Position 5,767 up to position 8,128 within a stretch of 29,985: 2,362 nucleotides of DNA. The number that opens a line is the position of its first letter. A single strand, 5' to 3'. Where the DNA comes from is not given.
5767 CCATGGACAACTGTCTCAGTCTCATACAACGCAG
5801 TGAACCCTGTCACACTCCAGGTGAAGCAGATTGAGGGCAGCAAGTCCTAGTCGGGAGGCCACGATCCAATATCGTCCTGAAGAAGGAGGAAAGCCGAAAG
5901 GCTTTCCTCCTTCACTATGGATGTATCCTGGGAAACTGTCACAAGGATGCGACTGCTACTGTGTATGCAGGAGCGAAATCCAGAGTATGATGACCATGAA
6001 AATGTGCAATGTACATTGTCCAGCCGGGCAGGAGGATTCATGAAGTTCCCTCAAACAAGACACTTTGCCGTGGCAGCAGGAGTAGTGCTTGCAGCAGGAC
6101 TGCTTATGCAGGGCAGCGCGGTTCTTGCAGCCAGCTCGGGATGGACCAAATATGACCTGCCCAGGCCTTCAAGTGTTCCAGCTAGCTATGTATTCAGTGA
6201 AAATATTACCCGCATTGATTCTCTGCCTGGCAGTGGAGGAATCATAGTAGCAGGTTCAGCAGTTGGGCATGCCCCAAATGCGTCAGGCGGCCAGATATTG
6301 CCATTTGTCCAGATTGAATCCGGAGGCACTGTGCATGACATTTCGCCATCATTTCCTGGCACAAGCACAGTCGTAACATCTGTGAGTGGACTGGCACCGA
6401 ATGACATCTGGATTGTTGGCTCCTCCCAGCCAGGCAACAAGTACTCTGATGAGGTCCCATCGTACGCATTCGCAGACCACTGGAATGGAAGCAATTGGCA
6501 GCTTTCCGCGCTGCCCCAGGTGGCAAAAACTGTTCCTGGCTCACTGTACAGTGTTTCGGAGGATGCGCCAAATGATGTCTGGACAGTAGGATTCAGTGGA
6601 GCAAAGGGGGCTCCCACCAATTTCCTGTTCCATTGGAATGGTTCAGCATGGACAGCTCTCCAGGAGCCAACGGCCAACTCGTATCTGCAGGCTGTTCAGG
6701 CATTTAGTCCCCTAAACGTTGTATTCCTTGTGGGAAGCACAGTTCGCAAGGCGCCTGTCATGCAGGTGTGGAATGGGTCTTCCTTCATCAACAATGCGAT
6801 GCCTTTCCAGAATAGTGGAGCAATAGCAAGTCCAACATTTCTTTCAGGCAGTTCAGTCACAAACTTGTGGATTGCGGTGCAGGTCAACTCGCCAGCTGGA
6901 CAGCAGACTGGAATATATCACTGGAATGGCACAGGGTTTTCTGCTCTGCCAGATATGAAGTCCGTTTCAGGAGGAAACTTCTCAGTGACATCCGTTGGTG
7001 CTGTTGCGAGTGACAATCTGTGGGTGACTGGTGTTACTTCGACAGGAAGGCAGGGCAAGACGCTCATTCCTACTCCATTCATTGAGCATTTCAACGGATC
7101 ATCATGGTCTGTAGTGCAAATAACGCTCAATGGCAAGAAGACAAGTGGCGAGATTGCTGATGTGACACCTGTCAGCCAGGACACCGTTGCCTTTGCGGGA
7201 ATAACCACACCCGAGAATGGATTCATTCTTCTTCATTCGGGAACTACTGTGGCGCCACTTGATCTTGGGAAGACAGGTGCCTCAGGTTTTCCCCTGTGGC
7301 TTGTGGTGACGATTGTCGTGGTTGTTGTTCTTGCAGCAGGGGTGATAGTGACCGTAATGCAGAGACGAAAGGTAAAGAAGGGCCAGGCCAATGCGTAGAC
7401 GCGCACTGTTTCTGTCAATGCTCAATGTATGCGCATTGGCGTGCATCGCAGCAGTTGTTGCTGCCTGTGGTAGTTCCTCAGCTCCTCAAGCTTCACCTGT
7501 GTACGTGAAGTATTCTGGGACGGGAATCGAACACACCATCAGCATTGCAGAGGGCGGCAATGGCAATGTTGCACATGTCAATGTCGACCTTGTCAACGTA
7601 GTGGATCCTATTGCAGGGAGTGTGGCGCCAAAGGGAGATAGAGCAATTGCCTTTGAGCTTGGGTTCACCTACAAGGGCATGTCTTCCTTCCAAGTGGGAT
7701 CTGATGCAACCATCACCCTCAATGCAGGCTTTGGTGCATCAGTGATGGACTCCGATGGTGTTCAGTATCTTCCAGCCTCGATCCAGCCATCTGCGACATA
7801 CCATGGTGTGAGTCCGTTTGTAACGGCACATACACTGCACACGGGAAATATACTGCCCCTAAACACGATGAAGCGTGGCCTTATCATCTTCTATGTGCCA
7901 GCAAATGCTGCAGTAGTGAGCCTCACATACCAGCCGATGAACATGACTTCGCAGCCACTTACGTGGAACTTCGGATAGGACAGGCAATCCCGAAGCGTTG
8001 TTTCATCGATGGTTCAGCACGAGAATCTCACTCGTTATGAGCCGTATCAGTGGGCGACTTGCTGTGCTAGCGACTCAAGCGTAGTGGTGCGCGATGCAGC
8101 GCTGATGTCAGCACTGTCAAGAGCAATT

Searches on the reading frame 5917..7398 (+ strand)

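Call 3: search_protein_families(library=pfam, proteins=[window:5917-7398:+], max_evalue=1)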
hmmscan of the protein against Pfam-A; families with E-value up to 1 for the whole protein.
window:5917-7398:+ (493 aa): 4 families
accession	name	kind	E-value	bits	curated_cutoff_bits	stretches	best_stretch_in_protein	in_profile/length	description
PF12768.13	Rax2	-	8.4e-05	22.5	28.8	2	196-264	112-179/254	Rax2 C-terminal beta propeller domain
PF07332.16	Phage_holin_3_6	-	0.069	13.6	28.4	1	458-490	66-98/116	Putative Actinobacterial Holin-X, holin superfamily III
PF06196.17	DUF997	-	0.14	12.5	26.3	1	454-482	37-65/77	Protein of unknown function (DUF997)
PF20381.4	Rv1476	-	0.76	9.9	26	1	461-489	124-152/156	Membrane protein Rv1476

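Call 43: search_protein_families(library=ncbifam, proteins=[window:5917-7398:+], max_evalue=0.1)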
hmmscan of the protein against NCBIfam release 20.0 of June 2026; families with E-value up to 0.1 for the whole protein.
window:5917-7398:+ (493 aa): 1 family
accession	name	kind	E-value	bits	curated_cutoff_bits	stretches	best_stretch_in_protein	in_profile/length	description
TIGR03750.1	conj_TIGR03750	hypoth_equivalog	0.015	15.3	70.75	1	420-489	9-76/111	TIGR03750 family conjugal transfer protein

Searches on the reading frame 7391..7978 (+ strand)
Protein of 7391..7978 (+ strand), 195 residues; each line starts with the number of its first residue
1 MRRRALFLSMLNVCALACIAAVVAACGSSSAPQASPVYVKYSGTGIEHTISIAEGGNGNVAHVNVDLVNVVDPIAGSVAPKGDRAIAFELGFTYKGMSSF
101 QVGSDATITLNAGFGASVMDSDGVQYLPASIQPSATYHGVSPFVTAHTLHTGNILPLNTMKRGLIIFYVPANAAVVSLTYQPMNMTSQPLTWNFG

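Call 3: search_protein_families(library=pfam, proteins=[window:7391-7978:+], max_evalue=1)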
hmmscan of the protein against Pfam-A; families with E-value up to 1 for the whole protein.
window:7391-7978:+ (195 aa): 0 families

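Call 43: search_protein_families(library=ncbifam, proteins=[window:7391-7978:+], max_evalue=0.1)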
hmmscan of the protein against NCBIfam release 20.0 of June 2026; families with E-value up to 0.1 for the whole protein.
window:7391-7978:+ (195 aa): 3 families
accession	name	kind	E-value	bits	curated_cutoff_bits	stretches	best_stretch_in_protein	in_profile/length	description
NF058595.1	invert_tail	domain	0.031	14.6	37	1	2-35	48-81/113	lipo-invert putative C-terminal anchoring domain-containing protein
NF045705.1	SurfProtP46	equivalog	0.035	12.8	800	1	2-78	3-77/412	surface antigen P46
NF005453.0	PRK07046.1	subfamily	0.057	12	425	0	48-78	261-291/453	transaminase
